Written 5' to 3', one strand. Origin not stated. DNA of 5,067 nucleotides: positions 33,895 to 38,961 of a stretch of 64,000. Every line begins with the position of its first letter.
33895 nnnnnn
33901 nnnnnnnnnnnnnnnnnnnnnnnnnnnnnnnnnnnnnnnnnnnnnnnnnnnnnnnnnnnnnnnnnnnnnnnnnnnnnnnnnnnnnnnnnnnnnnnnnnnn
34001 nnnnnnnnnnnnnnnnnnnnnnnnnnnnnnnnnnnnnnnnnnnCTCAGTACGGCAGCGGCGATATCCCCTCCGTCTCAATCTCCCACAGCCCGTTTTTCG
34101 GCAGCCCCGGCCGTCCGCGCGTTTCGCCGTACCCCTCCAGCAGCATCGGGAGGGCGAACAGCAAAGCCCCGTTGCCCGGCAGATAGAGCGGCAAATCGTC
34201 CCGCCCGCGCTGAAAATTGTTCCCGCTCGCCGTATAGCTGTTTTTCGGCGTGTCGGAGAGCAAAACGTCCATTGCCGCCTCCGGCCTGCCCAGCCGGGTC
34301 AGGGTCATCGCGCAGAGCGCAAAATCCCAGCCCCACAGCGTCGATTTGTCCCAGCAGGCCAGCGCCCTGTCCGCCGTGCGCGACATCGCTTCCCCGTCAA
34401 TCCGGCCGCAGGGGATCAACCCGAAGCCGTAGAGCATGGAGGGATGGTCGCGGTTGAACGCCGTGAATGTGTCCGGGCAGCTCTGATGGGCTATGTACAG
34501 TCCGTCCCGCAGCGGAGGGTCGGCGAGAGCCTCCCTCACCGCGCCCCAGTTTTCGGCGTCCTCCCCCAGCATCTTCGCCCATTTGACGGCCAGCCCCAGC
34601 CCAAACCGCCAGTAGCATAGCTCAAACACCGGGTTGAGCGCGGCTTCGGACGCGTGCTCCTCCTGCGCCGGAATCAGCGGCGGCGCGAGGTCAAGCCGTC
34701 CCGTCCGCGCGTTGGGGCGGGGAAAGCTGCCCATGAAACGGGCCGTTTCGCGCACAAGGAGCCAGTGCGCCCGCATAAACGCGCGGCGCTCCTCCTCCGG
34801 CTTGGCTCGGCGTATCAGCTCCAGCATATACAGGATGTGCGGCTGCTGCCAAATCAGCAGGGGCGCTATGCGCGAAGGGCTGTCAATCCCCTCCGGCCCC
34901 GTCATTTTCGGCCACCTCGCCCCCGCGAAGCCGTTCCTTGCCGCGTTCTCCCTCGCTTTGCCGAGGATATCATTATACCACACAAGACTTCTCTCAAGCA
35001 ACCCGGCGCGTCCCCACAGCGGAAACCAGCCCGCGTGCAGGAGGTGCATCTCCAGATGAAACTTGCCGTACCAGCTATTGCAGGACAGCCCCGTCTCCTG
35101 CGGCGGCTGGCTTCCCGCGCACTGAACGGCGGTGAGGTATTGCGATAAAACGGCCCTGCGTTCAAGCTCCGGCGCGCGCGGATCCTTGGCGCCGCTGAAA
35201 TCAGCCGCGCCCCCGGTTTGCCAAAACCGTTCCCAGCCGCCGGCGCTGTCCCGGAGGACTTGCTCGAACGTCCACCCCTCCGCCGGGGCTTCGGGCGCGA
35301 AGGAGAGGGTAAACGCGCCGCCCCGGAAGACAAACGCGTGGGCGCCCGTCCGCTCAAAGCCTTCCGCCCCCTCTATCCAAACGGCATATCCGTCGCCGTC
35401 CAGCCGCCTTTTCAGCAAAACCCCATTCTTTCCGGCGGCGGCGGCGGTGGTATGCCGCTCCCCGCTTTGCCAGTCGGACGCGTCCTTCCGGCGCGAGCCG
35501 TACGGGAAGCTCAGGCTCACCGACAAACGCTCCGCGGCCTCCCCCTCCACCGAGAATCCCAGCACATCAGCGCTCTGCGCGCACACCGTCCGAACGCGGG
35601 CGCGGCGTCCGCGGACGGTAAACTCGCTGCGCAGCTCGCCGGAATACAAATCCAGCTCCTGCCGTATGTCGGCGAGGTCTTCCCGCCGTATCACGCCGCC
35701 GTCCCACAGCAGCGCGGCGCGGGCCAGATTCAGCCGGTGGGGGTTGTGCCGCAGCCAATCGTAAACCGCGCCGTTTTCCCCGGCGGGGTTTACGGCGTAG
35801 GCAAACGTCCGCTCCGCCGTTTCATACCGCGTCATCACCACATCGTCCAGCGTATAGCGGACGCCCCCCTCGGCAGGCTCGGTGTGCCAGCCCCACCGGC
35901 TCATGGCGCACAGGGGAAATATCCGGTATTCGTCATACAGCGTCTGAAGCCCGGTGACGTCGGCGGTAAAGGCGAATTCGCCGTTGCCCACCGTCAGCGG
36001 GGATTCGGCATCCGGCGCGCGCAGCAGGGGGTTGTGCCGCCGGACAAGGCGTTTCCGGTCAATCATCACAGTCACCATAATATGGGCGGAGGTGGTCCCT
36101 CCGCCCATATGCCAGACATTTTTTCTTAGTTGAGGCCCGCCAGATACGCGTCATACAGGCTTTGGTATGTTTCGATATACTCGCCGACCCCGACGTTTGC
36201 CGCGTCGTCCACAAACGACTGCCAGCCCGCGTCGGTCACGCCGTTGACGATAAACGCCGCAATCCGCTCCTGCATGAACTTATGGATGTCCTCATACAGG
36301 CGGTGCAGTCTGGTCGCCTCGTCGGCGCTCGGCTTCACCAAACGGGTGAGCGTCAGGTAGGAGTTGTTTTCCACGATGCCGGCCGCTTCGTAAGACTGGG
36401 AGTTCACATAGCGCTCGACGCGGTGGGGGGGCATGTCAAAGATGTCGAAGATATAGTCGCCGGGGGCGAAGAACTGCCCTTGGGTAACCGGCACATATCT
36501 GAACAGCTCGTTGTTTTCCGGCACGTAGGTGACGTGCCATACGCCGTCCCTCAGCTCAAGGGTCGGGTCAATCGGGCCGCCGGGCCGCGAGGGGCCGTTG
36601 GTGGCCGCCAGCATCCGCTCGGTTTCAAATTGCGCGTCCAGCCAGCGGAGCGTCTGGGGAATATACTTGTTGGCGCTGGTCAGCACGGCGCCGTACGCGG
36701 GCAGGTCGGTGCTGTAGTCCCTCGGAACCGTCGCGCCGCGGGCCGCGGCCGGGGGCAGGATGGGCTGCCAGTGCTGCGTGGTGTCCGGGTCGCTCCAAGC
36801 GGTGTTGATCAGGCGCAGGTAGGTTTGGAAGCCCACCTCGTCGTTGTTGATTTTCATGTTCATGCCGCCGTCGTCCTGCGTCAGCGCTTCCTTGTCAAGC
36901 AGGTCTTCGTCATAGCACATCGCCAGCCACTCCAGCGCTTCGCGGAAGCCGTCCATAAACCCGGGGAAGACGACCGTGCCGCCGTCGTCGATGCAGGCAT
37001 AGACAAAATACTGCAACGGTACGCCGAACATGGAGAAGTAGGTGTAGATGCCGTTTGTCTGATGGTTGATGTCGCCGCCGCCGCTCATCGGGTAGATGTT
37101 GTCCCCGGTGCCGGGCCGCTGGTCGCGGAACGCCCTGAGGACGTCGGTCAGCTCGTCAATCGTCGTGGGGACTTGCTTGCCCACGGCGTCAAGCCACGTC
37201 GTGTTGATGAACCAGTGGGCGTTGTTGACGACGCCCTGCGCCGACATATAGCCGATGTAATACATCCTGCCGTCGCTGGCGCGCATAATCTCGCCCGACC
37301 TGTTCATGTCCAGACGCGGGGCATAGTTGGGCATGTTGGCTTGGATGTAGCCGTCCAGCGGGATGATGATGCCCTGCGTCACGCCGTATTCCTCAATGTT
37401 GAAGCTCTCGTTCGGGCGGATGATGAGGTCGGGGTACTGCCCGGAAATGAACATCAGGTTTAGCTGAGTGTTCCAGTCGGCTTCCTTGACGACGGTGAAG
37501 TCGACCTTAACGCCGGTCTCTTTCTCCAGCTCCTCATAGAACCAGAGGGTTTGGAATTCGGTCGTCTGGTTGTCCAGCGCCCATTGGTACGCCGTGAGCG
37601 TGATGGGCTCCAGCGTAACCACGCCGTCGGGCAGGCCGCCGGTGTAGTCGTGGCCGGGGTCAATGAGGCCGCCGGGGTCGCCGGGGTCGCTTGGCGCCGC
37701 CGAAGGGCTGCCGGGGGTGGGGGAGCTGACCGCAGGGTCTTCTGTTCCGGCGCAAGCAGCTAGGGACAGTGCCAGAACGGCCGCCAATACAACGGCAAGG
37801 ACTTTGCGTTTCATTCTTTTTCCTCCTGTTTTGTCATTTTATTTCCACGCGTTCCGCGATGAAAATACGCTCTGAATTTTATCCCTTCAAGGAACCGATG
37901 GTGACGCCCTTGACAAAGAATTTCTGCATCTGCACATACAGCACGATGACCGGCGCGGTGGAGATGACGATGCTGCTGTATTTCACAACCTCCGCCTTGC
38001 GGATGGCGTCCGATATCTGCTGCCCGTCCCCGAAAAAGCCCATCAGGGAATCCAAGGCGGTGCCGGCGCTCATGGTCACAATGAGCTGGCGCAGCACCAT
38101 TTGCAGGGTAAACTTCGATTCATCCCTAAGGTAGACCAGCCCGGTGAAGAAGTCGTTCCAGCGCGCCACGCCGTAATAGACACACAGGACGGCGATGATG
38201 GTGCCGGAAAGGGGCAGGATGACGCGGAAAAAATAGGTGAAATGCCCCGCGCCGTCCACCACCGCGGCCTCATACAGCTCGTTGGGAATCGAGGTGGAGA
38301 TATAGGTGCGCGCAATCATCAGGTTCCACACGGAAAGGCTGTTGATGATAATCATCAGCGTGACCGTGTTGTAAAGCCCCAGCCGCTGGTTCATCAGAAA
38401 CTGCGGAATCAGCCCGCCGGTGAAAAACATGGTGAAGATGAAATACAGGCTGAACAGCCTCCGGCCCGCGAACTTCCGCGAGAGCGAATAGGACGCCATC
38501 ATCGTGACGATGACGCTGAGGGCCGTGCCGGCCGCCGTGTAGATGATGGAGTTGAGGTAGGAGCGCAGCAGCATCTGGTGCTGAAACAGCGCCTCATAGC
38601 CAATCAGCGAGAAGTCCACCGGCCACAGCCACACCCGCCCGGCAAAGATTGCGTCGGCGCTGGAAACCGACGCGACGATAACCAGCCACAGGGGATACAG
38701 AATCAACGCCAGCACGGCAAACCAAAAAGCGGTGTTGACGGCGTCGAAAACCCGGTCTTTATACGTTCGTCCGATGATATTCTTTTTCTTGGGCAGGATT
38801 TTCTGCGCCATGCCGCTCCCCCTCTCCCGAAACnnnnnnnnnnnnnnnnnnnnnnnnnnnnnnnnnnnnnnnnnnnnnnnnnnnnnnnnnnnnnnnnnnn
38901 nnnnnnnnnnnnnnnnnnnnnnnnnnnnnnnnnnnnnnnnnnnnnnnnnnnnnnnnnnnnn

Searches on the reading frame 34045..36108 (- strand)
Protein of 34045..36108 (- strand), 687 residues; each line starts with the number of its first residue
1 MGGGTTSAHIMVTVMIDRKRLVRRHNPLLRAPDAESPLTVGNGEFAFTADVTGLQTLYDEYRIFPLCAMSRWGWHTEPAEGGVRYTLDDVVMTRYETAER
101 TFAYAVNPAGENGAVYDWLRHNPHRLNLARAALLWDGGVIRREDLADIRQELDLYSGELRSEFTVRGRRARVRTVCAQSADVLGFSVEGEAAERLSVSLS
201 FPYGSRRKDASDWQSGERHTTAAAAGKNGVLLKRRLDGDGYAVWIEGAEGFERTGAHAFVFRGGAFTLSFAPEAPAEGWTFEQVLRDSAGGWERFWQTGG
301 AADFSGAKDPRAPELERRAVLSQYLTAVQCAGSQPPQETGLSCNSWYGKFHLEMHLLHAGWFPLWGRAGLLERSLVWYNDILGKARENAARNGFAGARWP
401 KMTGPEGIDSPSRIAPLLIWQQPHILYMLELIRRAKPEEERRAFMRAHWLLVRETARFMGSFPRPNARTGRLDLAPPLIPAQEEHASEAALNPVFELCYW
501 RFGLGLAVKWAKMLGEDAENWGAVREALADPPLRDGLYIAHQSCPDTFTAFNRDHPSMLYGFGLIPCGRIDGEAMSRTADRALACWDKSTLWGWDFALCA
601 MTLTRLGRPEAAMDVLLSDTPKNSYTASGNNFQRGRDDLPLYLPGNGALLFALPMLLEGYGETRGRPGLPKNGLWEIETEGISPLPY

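Call 10: search_protein_families(library=pfam, proteins=[window:34045-36108:-], max_evalue=0.01)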
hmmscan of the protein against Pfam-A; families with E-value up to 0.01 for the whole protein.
window:34045-36108:- (687 aa): 1 family
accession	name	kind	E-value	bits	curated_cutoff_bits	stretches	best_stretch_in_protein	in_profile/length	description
PF14498.12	Glyco_hyd_65N_2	-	9.8e-05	22.9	27.7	1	128-213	89-172/234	Glycosyl hydrolase family 65, N-terminal domain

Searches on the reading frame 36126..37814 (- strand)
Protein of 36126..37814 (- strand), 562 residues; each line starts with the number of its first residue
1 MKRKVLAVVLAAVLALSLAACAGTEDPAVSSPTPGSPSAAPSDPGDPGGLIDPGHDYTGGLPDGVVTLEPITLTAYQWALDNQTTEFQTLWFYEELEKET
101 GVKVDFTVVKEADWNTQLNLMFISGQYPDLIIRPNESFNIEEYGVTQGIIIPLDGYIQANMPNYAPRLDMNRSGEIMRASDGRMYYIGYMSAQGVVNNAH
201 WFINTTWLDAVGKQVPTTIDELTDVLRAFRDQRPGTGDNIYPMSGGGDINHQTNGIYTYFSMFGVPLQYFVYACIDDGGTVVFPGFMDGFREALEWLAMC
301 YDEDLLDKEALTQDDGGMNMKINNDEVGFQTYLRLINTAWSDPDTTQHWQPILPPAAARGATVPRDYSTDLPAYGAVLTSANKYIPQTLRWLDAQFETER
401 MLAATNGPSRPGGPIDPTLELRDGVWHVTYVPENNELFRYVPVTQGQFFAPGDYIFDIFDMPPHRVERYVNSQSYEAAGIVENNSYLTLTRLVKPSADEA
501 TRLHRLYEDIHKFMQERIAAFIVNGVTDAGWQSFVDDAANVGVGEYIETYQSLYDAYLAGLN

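Call 51: search_protein_families(library=pfam, proteins=[window:36126-37814:-], max_evalue=0.001)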
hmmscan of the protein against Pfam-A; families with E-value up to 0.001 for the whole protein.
window:36126-37814:- (562 aa): 2 families
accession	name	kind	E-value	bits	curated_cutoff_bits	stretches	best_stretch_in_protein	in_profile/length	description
PF01547.30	SBP_bac_1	-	1.3e-12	48.8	26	1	92-393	14-298/307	Bacterial extracellular solute-binding protein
PF13416.11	SBP_bac_8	-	0.00059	20.2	27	0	93-243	3-130/279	Bacterial extracellular solute-binding protein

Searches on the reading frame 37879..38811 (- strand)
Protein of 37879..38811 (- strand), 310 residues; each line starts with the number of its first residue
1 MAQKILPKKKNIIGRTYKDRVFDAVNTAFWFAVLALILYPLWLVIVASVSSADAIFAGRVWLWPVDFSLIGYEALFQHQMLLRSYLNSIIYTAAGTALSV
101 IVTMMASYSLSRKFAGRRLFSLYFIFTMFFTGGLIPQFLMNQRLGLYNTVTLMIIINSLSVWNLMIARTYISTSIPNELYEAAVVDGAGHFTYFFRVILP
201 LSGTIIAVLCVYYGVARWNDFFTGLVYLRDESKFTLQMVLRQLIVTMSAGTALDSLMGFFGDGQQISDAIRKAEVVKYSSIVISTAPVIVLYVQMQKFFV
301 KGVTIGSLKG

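Call 51: search_protein_families(library=pfam, proteins=[window:37879-38811:-], max_evalue=0.001)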
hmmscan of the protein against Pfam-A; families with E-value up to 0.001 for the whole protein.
window:37879-38811:- (310 aa): 1 family
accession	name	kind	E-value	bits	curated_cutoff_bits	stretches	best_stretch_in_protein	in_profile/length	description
PF00528.27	BPD_transp_1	-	8.4e-08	32.6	26.4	1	119-303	20-182/184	Binding-protein-dependent transport system inner membrane component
